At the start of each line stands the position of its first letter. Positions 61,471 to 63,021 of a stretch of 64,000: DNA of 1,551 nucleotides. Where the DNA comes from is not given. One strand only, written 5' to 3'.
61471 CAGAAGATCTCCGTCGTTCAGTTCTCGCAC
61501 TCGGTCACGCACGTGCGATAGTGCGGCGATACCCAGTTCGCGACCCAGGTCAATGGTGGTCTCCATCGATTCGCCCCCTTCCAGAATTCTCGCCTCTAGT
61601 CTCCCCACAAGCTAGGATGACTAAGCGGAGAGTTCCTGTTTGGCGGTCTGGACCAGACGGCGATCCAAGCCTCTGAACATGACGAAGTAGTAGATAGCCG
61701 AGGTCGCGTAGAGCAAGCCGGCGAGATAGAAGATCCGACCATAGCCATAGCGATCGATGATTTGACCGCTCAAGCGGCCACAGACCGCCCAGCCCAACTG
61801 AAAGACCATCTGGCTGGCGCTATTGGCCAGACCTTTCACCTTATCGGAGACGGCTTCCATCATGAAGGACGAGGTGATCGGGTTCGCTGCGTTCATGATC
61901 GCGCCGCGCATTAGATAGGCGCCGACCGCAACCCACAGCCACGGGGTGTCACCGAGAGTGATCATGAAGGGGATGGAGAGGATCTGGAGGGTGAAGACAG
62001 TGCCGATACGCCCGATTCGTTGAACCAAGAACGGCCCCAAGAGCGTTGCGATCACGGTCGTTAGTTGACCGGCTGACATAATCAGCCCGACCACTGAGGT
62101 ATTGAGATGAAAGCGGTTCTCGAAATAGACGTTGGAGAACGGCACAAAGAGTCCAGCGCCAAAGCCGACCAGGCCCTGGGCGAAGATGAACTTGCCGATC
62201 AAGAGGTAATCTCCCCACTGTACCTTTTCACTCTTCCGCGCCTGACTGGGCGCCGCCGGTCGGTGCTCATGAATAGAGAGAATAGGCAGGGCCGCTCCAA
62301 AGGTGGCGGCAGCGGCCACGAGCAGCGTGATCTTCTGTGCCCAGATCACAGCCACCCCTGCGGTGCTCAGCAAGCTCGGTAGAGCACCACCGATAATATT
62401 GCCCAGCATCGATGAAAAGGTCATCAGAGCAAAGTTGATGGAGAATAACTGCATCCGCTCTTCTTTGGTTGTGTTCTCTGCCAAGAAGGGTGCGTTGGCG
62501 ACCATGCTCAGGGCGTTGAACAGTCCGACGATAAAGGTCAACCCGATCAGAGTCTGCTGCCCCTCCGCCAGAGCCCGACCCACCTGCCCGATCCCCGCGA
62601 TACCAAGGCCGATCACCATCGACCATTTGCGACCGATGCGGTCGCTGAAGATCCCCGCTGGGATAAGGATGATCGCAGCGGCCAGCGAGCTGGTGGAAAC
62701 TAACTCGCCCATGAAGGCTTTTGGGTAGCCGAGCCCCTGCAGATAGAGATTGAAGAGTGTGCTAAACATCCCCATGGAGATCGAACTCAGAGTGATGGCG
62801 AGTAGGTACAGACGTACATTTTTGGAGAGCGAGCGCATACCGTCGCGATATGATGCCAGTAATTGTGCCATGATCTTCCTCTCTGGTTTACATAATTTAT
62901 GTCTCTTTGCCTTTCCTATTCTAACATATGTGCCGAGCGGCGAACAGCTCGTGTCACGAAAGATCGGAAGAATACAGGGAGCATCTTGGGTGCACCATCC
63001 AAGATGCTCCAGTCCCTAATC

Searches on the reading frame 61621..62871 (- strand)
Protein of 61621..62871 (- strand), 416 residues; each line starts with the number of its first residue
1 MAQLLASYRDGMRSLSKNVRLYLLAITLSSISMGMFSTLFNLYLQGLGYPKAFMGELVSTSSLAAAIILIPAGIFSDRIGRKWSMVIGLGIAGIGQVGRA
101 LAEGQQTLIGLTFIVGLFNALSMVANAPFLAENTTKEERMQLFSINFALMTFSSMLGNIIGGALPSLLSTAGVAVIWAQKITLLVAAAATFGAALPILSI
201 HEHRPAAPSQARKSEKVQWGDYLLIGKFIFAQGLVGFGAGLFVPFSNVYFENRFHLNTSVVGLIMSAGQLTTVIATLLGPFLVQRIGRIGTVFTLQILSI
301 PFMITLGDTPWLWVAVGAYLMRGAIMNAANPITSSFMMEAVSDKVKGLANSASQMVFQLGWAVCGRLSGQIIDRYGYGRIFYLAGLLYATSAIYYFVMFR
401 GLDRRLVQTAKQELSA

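Call 42: search_protein_families(library=pfam, proteins=[window:61621-62871:-], max_evalue=0.001)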
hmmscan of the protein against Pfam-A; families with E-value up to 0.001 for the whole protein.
window:61621-62871:- (416 aa): 3 families
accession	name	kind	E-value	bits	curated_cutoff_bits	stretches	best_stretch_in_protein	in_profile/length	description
PF07690.21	MFS_1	-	4.7e-48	164.3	33.4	2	23-363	2-345/347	Major Facilitator Superfamily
PF12832.13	MFS_1_like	-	1.5e-14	54.3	25.2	2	240-396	16-177/373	MFS_1 like family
PF00083.30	Sugar_tr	-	6.5e-08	32.3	22.3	1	51-170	45-166/452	Sugar (and other) transporter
